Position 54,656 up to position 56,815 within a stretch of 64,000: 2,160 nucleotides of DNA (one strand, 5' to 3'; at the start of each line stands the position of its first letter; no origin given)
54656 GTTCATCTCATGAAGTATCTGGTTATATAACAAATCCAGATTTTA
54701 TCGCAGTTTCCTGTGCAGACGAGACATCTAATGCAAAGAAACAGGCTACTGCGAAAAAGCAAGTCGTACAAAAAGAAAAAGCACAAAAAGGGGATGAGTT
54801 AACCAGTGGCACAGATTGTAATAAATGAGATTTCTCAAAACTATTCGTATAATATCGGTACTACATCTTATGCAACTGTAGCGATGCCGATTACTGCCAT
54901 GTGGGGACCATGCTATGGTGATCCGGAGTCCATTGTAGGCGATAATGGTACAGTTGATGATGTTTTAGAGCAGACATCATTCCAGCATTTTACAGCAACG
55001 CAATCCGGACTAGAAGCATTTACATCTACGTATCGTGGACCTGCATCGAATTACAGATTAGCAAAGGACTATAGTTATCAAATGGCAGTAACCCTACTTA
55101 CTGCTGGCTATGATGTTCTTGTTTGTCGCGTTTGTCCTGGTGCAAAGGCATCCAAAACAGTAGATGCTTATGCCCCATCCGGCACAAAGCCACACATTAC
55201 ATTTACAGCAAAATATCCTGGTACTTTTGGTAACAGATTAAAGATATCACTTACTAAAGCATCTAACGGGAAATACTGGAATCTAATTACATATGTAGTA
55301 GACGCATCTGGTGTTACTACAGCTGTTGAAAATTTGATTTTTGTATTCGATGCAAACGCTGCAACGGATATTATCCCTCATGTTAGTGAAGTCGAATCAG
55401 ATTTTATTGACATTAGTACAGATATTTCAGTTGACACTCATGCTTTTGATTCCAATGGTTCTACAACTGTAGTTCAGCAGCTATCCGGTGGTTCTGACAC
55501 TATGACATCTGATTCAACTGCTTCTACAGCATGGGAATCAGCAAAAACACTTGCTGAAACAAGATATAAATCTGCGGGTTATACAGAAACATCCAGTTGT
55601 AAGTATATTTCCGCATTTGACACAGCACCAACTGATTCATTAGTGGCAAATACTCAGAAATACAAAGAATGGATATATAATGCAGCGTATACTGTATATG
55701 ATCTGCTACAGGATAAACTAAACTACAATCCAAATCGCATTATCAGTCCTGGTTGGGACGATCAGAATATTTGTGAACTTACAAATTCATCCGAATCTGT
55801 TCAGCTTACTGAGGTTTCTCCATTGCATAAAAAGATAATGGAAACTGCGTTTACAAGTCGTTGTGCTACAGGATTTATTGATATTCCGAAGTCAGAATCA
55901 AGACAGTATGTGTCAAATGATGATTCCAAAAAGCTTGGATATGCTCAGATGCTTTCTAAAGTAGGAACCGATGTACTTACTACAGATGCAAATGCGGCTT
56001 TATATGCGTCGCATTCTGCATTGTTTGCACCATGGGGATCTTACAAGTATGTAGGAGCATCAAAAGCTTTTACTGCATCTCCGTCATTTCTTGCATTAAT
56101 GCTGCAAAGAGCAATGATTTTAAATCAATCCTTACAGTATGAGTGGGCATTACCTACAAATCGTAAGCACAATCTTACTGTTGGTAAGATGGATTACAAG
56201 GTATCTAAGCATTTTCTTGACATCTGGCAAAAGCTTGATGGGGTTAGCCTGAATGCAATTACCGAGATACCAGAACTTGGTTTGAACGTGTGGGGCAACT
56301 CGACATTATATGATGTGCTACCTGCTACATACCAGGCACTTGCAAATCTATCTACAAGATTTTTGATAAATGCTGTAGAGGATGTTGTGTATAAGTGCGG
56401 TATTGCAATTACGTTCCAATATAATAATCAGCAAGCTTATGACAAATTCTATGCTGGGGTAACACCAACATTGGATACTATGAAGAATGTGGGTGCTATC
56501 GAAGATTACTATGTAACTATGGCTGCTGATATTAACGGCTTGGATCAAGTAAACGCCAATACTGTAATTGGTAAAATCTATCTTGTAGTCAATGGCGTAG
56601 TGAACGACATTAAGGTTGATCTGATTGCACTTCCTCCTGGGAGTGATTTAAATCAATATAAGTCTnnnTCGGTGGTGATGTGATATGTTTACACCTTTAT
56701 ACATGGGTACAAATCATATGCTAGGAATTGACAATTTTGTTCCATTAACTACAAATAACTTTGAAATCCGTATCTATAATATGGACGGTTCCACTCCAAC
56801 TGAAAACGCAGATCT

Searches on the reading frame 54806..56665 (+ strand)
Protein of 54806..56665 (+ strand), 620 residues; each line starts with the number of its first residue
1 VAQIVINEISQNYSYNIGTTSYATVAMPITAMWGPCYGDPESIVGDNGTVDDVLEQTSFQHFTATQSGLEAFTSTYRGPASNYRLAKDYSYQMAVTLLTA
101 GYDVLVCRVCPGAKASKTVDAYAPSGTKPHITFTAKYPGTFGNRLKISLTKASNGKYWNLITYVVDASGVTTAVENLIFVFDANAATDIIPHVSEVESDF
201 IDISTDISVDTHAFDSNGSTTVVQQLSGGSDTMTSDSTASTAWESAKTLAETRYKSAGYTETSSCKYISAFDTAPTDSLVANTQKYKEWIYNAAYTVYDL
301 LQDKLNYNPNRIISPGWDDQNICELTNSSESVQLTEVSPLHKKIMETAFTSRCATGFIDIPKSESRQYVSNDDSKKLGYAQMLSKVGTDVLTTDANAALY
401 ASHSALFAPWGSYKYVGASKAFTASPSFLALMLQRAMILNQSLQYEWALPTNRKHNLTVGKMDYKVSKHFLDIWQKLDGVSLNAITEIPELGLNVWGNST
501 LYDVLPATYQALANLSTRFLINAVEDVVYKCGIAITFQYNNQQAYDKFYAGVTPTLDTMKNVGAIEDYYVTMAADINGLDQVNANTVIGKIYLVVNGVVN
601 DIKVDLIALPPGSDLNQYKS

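Call 10: search_protein_families(library=phrogs, proteins=[window:54806-56665:+], max_evalue=0.00001)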
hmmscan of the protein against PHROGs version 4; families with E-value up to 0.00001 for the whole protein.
window:54806-56665:+ (620 aa): 2 families
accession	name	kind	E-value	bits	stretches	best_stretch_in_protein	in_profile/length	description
phrog_23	-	tail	7.6e-11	42.4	1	73-608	88-462/496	tail sheath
phrog_279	-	tail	1.3e-09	38.4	1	21-242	33-218/489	tail sheath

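Call 76: search_dna_similar(query=window:54806-56665:+, collection=phages, mode=protein, max_rows=25)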
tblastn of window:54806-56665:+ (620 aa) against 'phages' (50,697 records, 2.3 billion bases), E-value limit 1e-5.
No match.
